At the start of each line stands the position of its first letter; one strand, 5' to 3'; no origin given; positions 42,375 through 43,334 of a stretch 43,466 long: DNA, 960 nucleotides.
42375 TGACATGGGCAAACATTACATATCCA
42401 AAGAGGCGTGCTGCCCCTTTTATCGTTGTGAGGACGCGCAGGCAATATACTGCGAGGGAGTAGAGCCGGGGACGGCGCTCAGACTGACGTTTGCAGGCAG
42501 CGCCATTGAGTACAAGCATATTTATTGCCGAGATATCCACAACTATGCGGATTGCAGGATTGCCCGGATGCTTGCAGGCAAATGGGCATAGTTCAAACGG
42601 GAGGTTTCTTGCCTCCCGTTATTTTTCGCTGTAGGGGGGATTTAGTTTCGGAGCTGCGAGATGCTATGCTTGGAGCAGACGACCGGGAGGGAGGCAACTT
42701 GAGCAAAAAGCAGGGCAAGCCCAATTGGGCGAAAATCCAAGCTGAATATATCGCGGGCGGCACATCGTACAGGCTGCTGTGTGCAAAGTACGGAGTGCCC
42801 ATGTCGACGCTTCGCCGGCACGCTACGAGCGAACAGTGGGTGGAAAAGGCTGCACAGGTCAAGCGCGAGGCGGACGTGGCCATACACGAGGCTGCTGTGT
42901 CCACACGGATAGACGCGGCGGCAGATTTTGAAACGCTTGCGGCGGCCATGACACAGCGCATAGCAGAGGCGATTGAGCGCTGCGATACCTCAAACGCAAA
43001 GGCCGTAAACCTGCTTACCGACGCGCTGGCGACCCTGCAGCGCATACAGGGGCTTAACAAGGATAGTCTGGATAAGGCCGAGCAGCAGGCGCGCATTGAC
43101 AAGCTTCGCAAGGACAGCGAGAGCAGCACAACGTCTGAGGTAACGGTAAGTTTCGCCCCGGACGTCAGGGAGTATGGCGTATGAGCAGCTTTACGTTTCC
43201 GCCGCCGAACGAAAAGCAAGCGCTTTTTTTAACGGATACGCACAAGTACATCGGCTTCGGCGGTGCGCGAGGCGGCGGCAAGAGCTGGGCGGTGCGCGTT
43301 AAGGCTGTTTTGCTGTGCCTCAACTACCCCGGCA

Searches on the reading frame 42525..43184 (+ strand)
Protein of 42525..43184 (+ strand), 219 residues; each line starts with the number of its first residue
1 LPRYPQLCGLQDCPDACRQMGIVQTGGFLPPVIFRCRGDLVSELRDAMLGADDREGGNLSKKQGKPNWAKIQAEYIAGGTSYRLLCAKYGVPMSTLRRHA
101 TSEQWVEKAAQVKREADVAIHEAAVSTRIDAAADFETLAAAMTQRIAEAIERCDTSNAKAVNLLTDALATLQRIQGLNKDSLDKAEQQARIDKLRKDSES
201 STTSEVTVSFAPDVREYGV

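Call 76: search_protein_families(library=pfam, proteins=[window:42525-43184:+], max_evalue=0.001)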
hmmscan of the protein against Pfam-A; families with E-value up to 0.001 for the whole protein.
window:42525-43184:+ (219 aa): 1 family
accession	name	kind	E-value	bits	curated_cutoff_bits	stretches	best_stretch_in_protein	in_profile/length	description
PF05225.22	HTH_psq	-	0.00096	19.3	20.4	0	74-99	10-36/45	helix-turn-helix, Psq domain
